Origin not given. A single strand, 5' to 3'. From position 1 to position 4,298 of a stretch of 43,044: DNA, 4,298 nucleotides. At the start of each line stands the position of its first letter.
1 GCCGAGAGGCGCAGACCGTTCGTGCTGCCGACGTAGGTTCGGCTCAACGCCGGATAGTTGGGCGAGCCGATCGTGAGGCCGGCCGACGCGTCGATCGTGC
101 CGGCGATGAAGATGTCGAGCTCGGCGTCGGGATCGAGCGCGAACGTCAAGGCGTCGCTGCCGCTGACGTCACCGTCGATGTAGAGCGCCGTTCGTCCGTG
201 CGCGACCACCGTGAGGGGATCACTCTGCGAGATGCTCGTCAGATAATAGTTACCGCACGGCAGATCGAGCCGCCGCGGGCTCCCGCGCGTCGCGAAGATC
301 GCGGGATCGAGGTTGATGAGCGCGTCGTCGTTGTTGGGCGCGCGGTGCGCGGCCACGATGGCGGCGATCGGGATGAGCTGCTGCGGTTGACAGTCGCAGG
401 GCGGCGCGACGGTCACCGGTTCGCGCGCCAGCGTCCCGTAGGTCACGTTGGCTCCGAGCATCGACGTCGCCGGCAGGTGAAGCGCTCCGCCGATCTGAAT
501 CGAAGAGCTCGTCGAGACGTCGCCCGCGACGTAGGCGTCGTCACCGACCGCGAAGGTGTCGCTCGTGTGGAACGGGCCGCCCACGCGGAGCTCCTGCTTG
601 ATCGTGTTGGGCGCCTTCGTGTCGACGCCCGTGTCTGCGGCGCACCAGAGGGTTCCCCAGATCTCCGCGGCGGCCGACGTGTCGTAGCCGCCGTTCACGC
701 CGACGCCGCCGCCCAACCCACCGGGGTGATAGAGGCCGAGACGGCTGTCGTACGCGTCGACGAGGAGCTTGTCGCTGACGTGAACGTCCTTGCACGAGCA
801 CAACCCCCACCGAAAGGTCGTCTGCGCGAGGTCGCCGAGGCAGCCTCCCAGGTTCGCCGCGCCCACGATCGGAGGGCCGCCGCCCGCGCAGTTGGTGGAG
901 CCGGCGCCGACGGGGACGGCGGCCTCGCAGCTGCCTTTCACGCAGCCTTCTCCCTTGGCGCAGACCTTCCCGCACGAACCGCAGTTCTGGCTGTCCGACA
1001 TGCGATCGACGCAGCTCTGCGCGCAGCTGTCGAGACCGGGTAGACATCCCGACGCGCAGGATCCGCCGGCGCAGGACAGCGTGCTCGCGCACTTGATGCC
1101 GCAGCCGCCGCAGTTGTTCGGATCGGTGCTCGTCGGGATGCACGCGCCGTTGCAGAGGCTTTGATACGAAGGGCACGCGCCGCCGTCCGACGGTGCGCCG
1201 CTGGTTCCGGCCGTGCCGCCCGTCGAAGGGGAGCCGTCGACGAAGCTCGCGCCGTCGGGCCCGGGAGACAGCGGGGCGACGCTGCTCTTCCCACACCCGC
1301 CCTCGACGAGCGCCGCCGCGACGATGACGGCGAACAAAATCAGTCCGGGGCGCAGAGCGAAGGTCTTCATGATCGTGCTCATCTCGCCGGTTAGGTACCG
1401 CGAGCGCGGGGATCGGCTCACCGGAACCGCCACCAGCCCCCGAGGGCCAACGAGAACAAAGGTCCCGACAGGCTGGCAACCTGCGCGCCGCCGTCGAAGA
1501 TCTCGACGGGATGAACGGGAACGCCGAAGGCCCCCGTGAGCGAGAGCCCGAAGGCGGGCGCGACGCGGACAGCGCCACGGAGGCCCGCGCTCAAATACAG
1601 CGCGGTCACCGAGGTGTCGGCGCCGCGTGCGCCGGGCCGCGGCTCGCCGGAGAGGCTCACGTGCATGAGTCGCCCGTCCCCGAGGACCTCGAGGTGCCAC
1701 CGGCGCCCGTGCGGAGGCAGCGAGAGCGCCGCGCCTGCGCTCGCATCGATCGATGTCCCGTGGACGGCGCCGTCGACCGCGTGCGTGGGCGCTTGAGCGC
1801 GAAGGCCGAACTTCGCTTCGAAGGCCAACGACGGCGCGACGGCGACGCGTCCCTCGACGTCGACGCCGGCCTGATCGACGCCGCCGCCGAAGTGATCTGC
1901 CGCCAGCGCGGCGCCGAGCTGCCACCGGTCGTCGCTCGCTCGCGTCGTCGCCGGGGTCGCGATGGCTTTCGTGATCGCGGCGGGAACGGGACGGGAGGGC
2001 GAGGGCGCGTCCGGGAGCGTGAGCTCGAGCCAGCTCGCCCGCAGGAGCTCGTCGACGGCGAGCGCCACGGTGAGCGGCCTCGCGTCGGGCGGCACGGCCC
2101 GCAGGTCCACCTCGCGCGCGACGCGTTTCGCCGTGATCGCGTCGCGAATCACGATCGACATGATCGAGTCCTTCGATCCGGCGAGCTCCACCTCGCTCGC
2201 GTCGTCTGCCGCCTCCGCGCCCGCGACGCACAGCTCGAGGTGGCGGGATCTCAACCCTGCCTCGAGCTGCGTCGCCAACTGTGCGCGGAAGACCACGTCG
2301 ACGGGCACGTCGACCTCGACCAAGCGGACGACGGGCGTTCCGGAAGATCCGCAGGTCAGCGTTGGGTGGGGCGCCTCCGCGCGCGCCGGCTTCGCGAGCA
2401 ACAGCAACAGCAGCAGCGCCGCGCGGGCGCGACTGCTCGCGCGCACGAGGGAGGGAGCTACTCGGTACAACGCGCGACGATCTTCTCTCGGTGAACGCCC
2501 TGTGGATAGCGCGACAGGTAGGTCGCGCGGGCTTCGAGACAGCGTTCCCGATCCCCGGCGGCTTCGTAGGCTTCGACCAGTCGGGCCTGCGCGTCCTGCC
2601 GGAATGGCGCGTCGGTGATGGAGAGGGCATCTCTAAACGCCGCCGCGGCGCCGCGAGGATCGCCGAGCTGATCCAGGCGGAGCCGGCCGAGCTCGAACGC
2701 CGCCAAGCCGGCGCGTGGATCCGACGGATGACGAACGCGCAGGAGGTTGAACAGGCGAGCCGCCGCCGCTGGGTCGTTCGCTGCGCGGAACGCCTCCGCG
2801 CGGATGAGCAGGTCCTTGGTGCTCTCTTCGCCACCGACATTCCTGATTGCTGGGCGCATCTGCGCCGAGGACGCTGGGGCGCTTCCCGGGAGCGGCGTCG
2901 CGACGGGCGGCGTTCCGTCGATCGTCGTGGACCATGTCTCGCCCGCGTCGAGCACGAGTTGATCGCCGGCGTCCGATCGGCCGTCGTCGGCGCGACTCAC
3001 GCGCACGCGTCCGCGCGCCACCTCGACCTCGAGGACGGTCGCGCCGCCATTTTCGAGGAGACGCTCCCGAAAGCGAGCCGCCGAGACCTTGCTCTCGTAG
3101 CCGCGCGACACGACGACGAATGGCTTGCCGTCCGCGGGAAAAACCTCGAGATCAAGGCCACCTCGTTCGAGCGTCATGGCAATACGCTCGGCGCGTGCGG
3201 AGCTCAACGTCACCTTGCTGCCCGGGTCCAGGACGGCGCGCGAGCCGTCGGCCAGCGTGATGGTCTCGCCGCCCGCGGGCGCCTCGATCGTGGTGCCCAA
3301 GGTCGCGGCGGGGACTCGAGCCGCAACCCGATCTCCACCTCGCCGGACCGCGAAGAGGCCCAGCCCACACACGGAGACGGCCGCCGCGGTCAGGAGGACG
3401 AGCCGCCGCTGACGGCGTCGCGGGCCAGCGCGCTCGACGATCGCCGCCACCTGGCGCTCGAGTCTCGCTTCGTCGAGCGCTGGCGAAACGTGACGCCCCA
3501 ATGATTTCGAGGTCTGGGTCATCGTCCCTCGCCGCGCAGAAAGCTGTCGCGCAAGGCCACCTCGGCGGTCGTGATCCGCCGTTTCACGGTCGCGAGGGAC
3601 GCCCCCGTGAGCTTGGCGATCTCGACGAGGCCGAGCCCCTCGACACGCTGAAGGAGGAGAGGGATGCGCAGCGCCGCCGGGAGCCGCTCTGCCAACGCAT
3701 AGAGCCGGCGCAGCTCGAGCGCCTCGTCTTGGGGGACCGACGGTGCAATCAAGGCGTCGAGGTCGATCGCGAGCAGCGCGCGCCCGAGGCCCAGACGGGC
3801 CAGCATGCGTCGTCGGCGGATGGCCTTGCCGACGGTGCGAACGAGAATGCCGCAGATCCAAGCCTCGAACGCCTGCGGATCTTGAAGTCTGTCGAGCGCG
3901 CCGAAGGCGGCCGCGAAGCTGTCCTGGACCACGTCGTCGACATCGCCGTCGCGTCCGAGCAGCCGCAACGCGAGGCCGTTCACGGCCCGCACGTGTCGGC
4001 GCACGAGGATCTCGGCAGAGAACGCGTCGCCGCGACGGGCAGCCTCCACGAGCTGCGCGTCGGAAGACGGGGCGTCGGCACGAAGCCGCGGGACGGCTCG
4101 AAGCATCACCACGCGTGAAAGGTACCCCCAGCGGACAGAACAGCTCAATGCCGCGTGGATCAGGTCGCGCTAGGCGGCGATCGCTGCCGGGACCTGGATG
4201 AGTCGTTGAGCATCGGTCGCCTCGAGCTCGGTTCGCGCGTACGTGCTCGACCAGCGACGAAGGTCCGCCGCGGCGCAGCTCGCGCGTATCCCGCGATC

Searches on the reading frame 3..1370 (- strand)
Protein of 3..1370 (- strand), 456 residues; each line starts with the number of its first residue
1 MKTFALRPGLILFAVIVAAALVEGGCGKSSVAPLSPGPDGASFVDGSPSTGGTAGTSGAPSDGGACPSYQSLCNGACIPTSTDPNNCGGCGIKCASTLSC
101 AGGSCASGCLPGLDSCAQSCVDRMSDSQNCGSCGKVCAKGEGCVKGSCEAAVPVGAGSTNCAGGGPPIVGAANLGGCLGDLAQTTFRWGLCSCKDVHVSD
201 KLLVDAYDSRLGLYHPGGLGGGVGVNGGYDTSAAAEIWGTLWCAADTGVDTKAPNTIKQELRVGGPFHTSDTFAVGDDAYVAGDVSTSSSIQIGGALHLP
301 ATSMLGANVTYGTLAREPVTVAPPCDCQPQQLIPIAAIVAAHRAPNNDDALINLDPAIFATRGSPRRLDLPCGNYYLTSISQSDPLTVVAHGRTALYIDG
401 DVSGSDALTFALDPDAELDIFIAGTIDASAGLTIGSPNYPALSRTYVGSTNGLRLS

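Call 20: search_protein_families(library=pfam, proteins=[window:3-1370:-], max_evalue=0.001)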
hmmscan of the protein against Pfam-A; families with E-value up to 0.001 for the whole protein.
window:3-1370:- (456 aa): 1 family
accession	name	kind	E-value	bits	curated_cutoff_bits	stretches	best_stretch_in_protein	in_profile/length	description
PF04885.19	Stig1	-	3.5e-10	40.6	24.1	2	103-150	37-84/85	Stigma-specific STIG1-like protein family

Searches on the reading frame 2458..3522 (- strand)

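Call 20: search_protein_families(library=pfam, proteins=[window:2458-3522:-], max_evalue=0.001)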
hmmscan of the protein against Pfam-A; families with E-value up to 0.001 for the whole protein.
window:2458-3522:- (354 aa): 3 families
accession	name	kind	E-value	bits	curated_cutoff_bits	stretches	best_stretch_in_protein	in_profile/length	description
PF04773.18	FecR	-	7.2e-08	33.2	24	1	86-174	11-97/97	FecR protein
PF13428.12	TPR_14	-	5e-06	27.1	23.5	0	238-273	4-39/44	Tetratricopeptide repeat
PF13174.12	TPR_6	-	0.00094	20.1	26.3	0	238-267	3-32/33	Tetratricopeptide repeat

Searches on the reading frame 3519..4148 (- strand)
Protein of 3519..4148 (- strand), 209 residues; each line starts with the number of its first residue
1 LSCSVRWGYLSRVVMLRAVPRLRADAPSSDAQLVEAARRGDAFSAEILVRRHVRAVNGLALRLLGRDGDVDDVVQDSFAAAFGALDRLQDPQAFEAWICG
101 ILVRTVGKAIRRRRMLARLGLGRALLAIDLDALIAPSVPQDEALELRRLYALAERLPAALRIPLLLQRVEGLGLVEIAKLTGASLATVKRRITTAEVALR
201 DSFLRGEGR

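Call 20: search_protein_families(library=pfam, proteins=[window:3519-4148:-], max_evalue=0.001)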
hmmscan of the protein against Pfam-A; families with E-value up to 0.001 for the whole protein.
window:3519-4148:- (209 aa): 3 families
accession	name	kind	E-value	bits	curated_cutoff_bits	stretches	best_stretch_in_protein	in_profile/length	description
PF04542.20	Sigma70_r2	-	1.3e-13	51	24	1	48-114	1-69/71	Sigma-70 region 2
PF08281.18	Sigma70_r4_2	-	1.2e-08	34.9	25.7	1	147-195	2-50/54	Sigma-70, region 4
PF07638.17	Sigma70_ECF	-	3.1e-06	27.7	21.1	1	31-195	5-175/185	ECF sigma factor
